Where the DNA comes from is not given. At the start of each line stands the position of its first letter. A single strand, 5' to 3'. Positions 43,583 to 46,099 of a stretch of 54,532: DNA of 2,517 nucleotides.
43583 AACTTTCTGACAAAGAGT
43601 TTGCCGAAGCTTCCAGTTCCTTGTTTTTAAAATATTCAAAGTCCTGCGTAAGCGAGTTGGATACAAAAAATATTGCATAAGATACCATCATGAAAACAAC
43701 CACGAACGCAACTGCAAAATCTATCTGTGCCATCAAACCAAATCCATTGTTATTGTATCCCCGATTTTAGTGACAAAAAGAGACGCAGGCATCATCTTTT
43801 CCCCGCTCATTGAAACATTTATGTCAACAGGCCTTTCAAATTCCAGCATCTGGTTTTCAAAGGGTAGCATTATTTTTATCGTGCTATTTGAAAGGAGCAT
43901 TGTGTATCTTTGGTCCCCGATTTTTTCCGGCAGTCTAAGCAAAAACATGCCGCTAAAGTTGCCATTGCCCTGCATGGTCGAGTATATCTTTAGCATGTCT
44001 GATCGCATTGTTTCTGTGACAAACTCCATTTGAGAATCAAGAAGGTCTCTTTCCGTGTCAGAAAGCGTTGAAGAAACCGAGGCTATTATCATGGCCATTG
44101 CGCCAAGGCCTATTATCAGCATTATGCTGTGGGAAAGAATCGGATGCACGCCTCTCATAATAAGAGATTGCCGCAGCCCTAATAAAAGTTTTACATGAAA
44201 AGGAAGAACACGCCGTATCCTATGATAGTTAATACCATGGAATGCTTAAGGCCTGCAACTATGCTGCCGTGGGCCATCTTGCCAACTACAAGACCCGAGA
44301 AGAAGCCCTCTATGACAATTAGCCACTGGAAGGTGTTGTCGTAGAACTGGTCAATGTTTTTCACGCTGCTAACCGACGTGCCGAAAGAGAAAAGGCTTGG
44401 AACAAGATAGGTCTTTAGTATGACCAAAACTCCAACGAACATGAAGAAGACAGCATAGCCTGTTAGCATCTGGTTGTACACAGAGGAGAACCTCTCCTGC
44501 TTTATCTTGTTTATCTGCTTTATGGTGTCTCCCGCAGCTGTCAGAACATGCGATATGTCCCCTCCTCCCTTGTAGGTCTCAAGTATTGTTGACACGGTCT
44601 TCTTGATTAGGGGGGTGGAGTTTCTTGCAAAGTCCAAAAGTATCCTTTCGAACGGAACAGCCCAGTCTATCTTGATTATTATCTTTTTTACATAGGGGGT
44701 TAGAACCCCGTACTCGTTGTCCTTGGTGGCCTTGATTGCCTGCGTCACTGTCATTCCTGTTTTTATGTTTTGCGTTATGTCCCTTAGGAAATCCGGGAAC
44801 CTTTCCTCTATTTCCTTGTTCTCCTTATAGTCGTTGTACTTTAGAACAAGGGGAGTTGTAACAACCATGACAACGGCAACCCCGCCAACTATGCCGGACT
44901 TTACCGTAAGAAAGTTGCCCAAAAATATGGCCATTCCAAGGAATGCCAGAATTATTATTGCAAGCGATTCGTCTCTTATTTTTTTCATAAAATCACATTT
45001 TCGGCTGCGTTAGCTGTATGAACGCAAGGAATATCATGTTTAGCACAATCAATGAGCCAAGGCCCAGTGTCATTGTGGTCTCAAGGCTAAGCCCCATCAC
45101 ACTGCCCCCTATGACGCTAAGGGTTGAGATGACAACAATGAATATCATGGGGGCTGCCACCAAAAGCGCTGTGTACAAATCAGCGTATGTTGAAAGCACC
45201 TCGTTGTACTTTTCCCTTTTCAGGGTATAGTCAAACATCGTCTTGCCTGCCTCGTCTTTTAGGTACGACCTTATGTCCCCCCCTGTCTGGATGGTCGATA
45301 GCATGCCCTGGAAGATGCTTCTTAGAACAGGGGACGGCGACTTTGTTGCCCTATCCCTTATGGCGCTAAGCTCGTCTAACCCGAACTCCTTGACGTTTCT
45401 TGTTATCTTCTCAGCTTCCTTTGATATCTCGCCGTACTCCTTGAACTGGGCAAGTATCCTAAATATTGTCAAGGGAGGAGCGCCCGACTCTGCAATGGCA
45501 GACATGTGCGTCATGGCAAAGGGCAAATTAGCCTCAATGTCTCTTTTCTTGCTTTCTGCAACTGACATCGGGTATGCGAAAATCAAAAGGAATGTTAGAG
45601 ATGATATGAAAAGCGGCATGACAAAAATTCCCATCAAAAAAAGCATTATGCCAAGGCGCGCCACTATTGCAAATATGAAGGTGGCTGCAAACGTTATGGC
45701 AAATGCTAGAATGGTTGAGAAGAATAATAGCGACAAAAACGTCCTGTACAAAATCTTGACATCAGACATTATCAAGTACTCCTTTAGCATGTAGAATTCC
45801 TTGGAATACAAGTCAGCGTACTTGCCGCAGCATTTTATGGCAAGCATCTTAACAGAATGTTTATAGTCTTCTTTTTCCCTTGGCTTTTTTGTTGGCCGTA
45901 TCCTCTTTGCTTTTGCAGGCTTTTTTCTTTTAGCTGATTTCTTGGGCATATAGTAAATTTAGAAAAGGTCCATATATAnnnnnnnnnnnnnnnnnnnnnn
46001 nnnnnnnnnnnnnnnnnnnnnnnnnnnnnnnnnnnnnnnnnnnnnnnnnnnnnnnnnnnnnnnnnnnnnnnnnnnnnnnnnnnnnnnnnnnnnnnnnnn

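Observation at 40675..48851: Type IV pilus/Tad-like operon with six pilin-like genes, a split platform and a KaiC/FlaH-like ATPase, but no PilB/FlaI-type motor or prepilin peptidase in the window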

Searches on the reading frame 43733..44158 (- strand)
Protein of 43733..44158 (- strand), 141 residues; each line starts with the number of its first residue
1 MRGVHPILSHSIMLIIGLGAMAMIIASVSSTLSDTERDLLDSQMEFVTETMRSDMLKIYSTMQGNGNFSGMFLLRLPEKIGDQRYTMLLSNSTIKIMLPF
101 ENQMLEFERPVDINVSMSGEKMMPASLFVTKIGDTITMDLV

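Call 5: search_protein_families(library=pfam, proteins=[window:43733-44158:-], max_evalue=0.1)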
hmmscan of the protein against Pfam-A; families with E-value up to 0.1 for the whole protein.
window:43733-44158:- (141 aa): 1 family
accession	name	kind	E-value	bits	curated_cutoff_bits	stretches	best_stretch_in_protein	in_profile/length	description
PF23928.1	DUF7266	-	0.093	12.9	27.6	0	2-114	4-113/145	Family of unknown function (DUF7266)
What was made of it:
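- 43733..44158 (-): pil1, minor pilin-like (141 aa), N-terminus MRG|VHPILSH... Faint DUF7266 (call 5).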

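Call 15: search_protein_families(library=ncbifam, proteins=[window:43733-44158:-], max_evalue=0.01)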
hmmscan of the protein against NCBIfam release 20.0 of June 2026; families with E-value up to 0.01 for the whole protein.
window:43733-44158:- (141 aa): 0 families

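Call 74: search_solved_structures(query=A5, max_evalue=5)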
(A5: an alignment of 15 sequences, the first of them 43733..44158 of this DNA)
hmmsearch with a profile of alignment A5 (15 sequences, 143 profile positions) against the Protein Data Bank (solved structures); distinct sequences matched with E-value up to 5: 2.
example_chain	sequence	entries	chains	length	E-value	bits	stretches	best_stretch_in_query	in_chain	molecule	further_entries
5k7v_A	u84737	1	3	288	0.089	16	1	15-97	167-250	Designed protein HR00C3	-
5ezu_A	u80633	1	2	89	0.14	15.3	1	68-128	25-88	Protein A46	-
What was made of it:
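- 43733..44158 (-): No PDB sequence hit (call 74).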

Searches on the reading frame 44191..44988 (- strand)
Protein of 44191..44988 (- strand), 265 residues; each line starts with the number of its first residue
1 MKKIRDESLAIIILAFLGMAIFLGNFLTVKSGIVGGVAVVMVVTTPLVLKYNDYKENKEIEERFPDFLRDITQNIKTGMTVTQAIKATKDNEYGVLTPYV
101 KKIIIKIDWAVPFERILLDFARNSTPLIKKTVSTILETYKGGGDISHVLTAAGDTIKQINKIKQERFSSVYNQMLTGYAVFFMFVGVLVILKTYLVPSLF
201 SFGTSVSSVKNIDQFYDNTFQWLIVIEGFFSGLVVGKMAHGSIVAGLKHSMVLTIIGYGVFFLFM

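Call 5: search_protein_families(library=pfam, proteins=[window:44191-44988:-], max_evalue=0.1)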
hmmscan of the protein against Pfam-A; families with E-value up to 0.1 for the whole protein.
window:44191-44988:- (265 aa): 2 families
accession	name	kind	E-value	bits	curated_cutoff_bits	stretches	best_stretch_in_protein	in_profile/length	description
PF00482.28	T2SSF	-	3.1e-12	47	25.2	1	67-191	1-123/125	Type II secretion system (T2SS), protein F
PF10613.14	Lig_chan-Glu_bd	-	0.038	14.5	30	1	38-98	4-62/115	Ligated ion channel L-glutamate- and glycine-binding site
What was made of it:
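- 44191..44988 (-): Platform protein, C-terminal half (one T2SSF domain, TadB-like position). PF00482 E 3e-12 (call 5).
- Checked: T2SSF genes, 44993-45949(-) and 44191-44988(-): PF00482, E 6e-15 and 3e-12 (call 5).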

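Call 15: search_protein_families(library=ncbifam, proteins=[window:44191-44988:-], max_evalue=0.01)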
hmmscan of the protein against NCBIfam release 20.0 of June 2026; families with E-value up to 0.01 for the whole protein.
window:44191-44988:- (265 aa): 4 families
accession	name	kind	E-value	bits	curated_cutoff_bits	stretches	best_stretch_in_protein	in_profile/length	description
NF046075.1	UpsF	equivalog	6.5e-10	38.4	400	1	37-169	286-413/484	membrane pilin protein UpsF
NF004705.1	PRK06041.1-3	equivalog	4.7e-09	35.7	400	1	9-261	193-451/465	archaellar assembly protein ArlJ/FlaJ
NF053673.1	bindosome_BasF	exception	2.3e-06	26.5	1300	1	32-245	405-625/656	bindosome assembly system membrane anchoring protein BasF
NF041012.2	T4P_ComGB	equivalog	0.00052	19.4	240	1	66-226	5-155/332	competence type IV pilus assembly protein ComGB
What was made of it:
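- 44191..44988 (-): Aligns to UpsF 286-413 of 484 and ArlJ 193-451 of 465 (call 15).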

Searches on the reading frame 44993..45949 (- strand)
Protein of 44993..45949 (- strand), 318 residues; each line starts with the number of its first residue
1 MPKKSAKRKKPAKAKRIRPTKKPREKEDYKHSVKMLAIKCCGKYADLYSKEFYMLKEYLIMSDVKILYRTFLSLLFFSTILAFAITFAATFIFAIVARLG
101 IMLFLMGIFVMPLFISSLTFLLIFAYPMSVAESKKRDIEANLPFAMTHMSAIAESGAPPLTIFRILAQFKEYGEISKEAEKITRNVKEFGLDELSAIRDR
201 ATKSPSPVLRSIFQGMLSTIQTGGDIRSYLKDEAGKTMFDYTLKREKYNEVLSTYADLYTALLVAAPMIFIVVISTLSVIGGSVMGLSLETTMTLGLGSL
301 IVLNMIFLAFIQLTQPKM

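Call 5: search_protein_families(library=pfam, proteins=[window:44993-45949:-], max_evalue=0.1)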
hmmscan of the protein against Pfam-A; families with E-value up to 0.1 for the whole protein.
window:44993-45949:- (318 aa): 2 families
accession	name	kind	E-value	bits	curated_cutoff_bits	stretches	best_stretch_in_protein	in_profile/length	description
PF00482.28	T2SSF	-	6.3e-15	55.7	25.2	1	146-273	2-124/125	Type II secretion system (T2SS), protein F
PF20027.4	DUF6435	-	0.051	14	26.9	0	170-188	34-52/53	Family of unknown function (DUF6435)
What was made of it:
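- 44993..45949 (-): Platform protein, N-terminal half (one T2SSF domain, TadC-like position), with a Lys/Arg-rich N-terminal tail. PF00482 E 6e-15 (call 5).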

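Call 9: find_related_loci(query=window:44993-45949:-, collection=genome_contigs, flank=10000)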
Query window:44993-45949:- (318 aa) in genome_contigs; peptide patterns used: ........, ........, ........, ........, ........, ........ (x = any residue, [..] = any of these).
104 stretches matched a pattern; 13 encode a relative of the query (tblastn E <= 1e-3); 13 distinct loci.
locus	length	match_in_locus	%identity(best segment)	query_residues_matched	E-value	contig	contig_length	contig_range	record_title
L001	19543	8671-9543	76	28-318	3e-152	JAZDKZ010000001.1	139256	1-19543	MAG: Candidatus Aenigmatarchaeota archaeon isolate MEGAHIT-group-0.557 k141_2567656, whole genome shotgun sequence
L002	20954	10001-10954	63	1-318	1e-129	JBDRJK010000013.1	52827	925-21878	MAG: Candidatus Aenigmatarchaeota archaeon isolate MEGAHIT-group-1.649 k141_3957630, whole genome shotgun sequence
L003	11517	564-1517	64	1-318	9e-128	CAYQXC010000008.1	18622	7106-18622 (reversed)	MAG TPA_asm: uncultured archaeon isolate SRP214966_co2_186 genome assembly, contig: NODE_4323_length_18622_cov_4.976248,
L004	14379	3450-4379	43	7-318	1e-84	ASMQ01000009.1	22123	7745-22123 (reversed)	Candidatus Aenigmarchaeum subterraneum SCGC AAA011-O16 A11O16DRAFT_contig_8_0.9_C, whole genome shotgun sequence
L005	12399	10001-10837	37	42-318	2e-62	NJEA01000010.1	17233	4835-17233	MAG: Candidatus Aenigmarchaeota archaeon ex4484_224 ex4484_224_scaffold_1086_length_17233__count_2314, whole genome shot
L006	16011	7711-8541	43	42-316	1e-75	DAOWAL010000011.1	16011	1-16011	MAG TPA_asm: Candidatus Aenigmatarchaeota archaeon isolate CSMAG_1834 CSMAG_1834_k141_4321125_length_16011_cov_8.0000, w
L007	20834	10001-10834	33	34-313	3e-47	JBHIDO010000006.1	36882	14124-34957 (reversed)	MAG: Candidatus Aenigmatarchaeota archaeon isolate b3.sp3_bin.47 NODE_192_length_36882_cov_7.536617, whole genome shotgu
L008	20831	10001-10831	38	34-308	1e-62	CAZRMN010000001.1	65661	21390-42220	MAG TPA_asm: uncultured archaeon isolate binchicken_co6_549 genome assembly, contig: NODE_198_length_65661_cov_6.891428,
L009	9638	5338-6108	34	31-287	1e-45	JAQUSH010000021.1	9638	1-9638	MAG: Candidatus Aenigmatarchaeota archaeon isolate STD1_92 NODE_20878_length_9638_cov_2.539060_Sandtown_D1, whole genome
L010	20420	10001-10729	33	48-290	1e-43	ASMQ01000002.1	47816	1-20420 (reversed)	Candidatus Aenigmarchaeum subterraneum SCGC AAA011-O16 A11O16DRAFT_contig_1_0.2_C, whole genome shotgun sequence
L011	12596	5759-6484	33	42-283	1e-37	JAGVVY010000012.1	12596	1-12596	MAG: Candidatus Aenigmatarchaeota archaeon isolate RIFCSPHIGHO2_02_FULL_49_46 rifcsphigho2_02_scaffold_13735, whole geno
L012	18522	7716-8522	32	31-306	4e-45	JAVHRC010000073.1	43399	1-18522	MAG: Candidatus Aenigmatarchaeota archaeon isolate WB01no19_42_17 NODE_370_length_43399_cov_11.110488, whole genome shot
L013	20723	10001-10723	31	42-282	2e-36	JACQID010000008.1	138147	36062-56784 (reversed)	MAG: Candidatus Aenigmatarchaeota archaeon isolate NC_groundwater_1116_Ag_S-0.1um_45_568 S_p1_S3_coassembly_k141_1816324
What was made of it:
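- Taxon and conservation: 13 Aenigmatarchaeota genome loci (call 9).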

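Call 13: search_protein_families(library=pfam, proteins=[L010:8116-9900:+, L005:8221-9951:+, L008:8201-9988:+, L013:8166-9971:+, L006:1726-3291:+, L007:8248-9978:+, L004:2668-3396:+, L004:96-1895:+], max_evalue=0.00001)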
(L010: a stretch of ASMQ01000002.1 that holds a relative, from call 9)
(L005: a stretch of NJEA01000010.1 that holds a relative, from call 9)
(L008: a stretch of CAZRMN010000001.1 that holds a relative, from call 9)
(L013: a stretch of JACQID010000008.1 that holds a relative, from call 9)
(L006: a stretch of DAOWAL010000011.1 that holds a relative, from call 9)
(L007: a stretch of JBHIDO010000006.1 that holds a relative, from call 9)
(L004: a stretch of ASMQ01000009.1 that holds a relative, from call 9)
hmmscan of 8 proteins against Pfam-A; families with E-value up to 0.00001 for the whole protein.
L010:8116-9900:+ (594 aa): 2 families
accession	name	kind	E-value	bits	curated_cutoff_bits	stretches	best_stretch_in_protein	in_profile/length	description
PF00437.27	T2SSE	-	6.1e-31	107.8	24.9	1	252-486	40-279/370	Type II/IV secretion system protein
PF23989.1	PilB3_C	-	2.4e-08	34.4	27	1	525-591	2-67/83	PilB3-like, C-terminal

L005:8221-9951:+ (576 aa): 1 family
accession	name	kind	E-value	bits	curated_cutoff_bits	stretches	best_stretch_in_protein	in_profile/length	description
PF00437.27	T2SSE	-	6.9e-33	114.2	24.9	1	186-406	35-257/370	Type II/IV secretion system protein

L008:8201-9988:+ (595 aa): 1 family
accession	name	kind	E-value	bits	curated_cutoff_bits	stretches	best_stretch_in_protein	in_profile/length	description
PF00437.27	T2SSE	-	1.2e-29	103.5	24.9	1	204-450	27-276/370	Type II/IV secretion system protein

L013:8166-9971:+ (601 aa): 2 families
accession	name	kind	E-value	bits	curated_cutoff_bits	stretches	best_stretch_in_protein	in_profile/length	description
PF00437.27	T2SSE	-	1.2e-33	116.7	24.9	1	218-476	6-263/370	Type II/IV secretion system protein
PF23989.1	PilB3_C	-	9.6e-08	32.5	27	1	533-600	6-73/83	PilB3-like, C-terminal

L006:1726-3291:+ (521 aa): 1 family
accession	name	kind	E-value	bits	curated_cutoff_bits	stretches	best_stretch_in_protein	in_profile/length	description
PF00437.27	T2SSE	-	7.7e-33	114.1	24.9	1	223-394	99-261/370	Type II/IV secretion system protein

L007:8248-9978:+ (576 aa): 1 family
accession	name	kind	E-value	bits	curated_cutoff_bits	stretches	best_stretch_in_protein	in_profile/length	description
PF00437.27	T2SSE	-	1.1e-27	97.1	24.9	1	256-464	67-273/370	Type II/IV secretion system protein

L004:2668-3396:+ (242 aa): 2 families
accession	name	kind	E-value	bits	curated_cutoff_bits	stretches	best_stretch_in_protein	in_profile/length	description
PF06745.19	ATPase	-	1.2e-69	234.7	26.6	1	17-236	1-230/231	KaiC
PF13481.12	AAA_25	-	5.1e-12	46.3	27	1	15-167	13-187/195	AAA domain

L004:96-1895:+ (599 aa): 2 families
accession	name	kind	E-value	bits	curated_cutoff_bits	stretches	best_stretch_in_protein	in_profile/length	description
PF01850.27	PIN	-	5.1e-09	37.2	23.6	1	4-111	1-111/120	PIN domain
PF00437.27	T2SSE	-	4.3e-07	29.4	24.9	1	215-371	90-255/370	Type II/IV secretion system protein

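Call 15: search_protein_families(library=ncbifam, proteins=[window:44993-45949:-], max_evalue=0.01)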
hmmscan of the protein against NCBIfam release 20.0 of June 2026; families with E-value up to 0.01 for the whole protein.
window:44993-45949:- (318 aa): 5 families
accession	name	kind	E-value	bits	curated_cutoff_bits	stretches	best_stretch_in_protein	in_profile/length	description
NF004704.2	PRK06041.1-2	equivalog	8.5e-30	103.9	550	1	81-317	18-249/555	archaellar assembly protein ArlJ/FlaJ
NF046075.1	UpsF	equivalog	7.3e-17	61.3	400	1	64-318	23-253/484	membrane pilin protein UpsF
NF004705.1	PRK06041.1-3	equivalog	8.5e-16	57.9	400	1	138-311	3-171/465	archaellar assembly protein ArlJ/FlaJ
NF004703.2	PRK06041.1-1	equivalog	4.2e-13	48.5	570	1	133-307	31-202/525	archaellar assembly protein ArlJ/FlaJ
NF053673.1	bindosome_BasF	exception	6.4e-12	44.8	1300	1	84-274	142-337/656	bindosome assembly system membrane anchoring protein BasF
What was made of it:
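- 44993..45949 (-): Aligns to positions 18-249 of 555 in ArlJ and 23-253 of 484 in UpsF (call 15).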
